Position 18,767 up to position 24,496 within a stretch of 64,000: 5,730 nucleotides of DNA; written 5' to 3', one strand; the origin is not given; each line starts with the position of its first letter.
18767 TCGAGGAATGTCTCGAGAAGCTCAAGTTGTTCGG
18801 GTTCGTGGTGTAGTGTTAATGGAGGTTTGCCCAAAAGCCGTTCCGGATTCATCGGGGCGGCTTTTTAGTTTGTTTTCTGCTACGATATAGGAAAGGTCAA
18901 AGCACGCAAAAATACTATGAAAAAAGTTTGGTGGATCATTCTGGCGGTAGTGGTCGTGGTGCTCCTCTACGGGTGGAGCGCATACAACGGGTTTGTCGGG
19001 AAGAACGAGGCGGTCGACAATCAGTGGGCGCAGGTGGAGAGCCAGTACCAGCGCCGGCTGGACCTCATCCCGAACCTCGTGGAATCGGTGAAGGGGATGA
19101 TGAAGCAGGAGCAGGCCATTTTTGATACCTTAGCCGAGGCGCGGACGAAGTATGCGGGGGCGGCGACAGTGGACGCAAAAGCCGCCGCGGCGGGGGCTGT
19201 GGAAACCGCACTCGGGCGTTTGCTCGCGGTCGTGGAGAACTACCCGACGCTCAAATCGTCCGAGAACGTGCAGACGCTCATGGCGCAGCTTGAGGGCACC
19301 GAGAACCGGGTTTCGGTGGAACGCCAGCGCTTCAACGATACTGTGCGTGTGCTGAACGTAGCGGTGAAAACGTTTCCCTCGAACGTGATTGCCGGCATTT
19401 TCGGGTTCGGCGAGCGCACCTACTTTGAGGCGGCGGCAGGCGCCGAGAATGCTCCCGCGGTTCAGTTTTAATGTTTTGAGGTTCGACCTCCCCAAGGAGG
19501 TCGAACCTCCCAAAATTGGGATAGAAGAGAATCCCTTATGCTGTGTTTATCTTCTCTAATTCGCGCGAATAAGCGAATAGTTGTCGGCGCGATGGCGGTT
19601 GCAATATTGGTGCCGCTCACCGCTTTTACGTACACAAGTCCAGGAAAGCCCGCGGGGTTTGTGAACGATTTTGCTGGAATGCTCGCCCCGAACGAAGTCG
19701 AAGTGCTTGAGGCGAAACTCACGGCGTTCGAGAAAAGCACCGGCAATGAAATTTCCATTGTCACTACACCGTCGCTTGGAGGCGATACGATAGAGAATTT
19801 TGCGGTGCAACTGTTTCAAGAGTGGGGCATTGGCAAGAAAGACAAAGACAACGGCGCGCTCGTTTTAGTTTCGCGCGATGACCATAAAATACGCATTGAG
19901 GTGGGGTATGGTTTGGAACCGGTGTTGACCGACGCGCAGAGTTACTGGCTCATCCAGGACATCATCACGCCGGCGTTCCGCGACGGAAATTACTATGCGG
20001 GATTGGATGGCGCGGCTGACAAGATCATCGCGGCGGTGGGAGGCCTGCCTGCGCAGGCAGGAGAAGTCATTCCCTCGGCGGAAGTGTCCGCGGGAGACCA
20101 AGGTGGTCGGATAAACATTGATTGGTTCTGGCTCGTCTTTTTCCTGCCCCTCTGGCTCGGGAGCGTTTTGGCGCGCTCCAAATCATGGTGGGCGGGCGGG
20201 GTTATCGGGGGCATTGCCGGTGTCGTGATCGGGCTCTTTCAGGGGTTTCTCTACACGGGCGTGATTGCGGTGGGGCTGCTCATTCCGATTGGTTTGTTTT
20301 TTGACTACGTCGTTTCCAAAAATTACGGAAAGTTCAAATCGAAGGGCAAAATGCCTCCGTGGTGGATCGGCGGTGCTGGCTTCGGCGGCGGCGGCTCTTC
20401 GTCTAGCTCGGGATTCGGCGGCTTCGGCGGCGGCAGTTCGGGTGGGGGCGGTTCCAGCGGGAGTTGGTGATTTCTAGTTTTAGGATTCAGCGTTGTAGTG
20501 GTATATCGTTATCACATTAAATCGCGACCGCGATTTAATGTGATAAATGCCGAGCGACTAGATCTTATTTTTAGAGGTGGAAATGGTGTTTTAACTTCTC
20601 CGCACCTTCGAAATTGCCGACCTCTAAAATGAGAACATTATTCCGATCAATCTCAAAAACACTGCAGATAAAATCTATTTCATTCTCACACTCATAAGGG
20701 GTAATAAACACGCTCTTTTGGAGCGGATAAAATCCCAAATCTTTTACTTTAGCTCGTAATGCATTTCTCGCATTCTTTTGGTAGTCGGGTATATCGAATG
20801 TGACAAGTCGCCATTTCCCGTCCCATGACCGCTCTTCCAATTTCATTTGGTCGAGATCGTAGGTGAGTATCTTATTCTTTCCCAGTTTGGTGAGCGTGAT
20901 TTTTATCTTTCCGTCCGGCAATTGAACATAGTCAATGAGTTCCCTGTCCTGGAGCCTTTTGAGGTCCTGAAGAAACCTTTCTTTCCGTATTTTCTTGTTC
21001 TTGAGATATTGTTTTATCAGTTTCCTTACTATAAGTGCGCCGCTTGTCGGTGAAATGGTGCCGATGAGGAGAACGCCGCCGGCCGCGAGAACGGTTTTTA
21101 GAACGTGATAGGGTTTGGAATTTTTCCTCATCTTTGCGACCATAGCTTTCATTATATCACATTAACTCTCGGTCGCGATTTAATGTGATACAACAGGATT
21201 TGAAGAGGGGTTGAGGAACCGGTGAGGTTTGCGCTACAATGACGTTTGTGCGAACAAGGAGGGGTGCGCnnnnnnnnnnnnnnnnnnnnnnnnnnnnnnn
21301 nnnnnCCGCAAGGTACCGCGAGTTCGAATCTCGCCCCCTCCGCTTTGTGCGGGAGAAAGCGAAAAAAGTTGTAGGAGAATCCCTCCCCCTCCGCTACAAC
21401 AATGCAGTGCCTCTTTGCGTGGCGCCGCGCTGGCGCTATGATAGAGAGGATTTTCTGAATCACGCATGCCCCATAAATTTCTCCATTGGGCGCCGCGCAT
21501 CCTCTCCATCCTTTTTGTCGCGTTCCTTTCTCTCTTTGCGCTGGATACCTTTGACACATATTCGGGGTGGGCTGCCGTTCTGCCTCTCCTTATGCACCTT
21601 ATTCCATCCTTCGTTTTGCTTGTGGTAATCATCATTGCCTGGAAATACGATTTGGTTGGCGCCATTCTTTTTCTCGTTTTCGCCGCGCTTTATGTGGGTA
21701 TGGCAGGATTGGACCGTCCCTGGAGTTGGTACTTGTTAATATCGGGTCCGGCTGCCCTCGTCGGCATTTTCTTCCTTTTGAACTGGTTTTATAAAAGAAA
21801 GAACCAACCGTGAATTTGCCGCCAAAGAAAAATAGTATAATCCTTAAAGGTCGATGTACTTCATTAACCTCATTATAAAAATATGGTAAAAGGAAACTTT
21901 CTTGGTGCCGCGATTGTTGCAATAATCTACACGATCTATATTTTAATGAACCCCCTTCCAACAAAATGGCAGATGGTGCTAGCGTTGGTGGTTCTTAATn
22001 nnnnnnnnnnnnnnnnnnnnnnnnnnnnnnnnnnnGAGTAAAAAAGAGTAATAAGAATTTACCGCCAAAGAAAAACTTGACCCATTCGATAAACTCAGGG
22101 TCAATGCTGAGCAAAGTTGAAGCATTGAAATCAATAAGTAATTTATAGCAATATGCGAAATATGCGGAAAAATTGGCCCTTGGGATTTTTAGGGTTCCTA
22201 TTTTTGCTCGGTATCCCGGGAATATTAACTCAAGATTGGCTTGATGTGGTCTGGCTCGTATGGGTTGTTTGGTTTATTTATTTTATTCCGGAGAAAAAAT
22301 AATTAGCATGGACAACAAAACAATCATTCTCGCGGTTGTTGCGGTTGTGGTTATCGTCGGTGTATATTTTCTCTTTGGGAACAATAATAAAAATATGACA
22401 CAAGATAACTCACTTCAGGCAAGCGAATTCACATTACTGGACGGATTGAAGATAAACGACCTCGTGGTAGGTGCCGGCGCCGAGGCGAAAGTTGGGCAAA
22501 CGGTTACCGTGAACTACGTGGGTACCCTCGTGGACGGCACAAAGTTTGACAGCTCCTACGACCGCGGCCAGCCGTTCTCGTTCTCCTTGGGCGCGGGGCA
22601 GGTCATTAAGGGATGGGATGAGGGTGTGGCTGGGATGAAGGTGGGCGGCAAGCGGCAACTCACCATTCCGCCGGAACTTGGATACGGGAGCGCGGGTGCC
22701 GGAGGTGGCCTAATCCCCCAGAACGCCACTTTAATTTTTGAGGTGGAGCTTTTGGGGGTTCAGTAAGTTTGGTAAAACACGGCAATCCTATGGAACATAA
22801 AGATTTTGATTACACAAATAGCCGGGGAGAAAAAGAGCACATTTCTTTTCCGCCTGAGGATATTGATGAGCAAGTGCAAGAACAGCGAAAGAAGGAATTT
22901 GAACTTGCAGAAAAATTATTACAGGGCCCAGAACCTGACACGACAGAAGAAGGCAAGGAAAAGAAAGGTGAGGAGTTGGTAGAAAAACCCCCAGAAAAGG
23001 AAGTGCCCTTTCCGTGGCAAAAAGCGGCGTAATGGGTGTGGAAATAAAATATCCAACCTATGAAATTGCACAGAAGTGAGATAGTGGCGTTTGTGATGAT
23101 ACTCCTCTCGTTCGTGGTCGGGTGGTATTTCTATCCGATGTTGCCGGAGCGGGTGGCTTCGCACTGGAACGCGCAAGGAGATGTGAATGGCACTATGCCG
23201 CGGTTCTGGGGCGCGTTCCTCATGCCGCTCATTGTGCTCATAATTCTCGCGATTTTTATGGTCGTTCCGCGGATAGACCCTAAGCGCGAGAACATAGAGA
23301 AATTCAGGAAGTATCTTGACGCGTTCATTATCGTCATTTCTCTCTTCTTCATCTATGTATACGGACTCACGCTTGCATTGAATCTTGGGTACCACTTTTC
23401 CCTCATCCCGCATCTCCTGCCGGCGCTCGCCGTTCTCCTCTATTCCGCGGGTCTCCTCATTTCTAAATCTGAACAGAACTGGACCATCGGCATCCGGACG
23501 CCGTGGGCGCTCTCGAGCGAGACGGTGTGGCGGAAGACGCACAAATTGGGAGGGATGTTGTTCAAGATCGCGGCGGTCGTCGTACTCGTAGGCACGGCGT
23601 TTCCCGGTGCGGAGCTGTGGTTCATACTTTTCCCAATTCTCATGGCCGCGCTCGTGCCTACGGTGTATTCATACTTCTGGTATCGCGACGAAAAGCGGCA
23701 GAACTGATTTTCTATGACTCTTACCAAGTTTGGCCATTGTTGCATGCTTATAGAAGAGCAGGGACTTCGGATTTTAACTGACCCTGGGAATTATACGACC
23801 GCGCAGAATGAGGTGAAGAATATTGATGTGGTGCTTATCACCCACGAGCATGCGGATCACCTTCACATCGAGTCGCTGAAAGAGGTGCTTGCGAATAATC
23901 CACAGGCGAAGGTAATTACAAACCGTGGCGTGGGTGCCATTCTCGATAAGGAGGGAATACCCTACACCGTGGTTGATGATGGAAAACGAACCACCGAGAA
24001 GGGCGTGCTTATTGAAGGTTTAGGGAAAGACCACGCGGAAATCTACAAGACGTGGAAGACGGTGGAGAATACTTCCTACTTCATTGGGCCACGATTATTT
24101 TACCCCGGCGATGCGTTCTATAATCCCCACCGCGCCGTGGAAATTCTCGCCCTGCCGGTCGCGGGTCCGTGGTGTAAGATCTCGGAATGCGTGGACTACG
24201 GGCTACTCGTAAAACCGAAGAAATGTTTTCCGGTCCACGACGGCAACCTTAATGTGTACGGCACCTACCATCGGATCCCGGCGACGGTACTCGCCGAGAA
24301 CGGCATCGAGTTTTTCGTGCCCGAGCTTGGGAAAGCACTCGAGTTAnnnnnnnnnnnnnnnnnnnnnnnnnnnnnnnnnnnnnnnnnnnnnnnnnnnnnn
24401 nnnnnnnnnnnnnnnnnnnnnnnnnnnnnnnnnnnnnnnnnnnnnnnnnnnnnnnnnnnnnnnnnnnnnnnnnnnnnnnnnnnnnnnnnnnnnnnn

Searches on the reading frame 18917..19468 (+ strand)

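Call 46: search_protein_families(library=pfam, proteins=[window:18917-19468:+], max_evalue=0.001)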
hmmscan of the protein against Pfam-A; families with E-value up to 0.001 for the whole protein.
window:18917-19468:+ (184 aa): 1 family
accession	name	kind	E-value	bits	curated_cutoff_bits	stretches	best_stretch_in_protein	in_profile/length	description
PF04011.17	LemA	-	1.5e-55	187.6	26.2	1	36-184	1-149/149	LemA family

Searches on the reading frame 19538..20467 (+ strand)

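Call 46: search_protein_families(library=pfam, proteins=[window:19538-20467:+], max_evalue=0.001)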
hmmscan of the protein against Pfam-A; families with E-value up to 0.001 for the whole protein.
window:19538-20467:+ (310 aa): 1 family
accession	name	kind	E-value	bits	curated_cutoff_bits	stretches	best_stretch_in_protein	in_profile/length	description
PF04536.20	TPM_phosphatase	-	9.8e-43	145.6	22.1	1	42-165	1-124/125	TPM domain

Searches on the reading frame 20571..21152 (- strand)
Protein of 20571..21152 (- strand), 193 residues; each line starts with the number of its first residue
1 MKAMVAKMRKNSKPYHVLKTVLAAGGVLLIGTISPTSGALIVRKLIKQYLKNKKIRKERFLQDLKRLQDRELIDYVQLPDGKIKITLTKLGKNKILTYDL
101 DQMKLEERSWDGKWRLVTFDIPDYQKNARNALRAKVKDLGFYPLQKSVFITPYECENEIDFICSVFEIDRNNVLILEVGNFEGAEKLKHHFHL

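Call 46: search_protein_families(library=pfam, proteins=[window:20571-21152:-], max_evalue=0.001)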
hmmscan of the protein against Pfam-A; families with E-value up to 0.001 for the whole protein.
window:20571-21152:- (193 aa): 1 family
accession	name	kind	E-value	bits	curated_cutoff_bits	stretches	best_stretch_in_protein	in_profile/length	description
PF20803.2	PaaX_M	-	8.9e-20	71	24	1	108-173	2-66/83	PaaX protein central Cas2-like domain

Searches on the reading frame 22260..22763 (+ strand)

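Call 46: search_protein_families(library=pfam, proteins=[window:22260-22763:+], max_evalue=0.001)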
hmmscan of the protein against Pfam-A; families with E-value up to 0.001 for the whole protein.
window:22260-22763:+ (168 aa): 1 family
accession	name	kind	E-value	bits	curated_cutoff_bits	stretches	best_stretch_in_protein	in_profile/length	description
PF00254.34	FKBP_C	-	2.3e-39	134.1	21.1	1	75-165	3-94/94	FKBP-type peptidyl-prolyl cis-trans isomerase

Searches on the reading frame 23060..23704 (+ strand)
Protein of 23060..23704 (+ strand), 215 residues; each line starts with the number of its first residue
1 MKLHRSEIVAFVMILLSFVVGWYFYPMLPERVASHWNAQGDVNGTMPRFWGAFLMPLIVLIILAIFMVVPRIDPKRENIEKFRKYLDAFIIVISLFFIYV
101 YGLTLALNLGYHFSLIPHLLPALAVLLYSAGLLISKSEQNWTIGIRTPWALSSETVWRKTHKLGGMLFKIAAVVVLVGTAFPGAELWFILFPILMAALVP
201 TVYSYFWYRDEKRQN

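Call 46: search_protein_families(library=pfam, proteins=[window:23060-23704:+], max_evalue=0.001)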
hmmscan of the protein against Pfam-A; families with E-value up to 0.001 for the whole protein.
window:23060-23704:+ (215 aa): 2 families
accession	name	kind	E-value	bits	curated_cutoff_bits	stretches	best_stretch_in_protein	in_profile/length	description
PF13630.11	SdpI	-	6.8e-19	68.2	28.2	1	137-204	2-71/71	SdpI/YfhL protein family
PF07853.16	DUF1648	-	3.3e-18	65.5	28.7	1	12-59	1-48/49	Domain of unknown function (DUF1648)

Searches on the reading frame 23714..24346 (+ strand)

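Call 46: search_protein_families(library=pfam, proteins=[window:23714-24346:+], max_evalue=0.001)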
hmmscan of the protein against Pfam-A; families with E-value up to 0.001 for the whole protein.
window:23714-24346:+ (211 aa): 3 families
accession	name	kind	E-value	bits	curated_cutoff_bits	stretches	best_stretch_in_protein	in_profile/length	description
PF13483.12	Lactamase_B_3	-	5.3e-23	82.2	24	1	3-175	2-160/160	Beta-lactamase superfamily domain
PF12706.13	Lactamase_B_2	-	6.4e-11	42.7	27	1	19-139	2-148/200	Beta-lactamase superfamily domain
PF00753.33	Lactamase_B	-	2.1e-05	25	22.7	1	9-50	7-57/196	Metallo-beta-lactamase superfamily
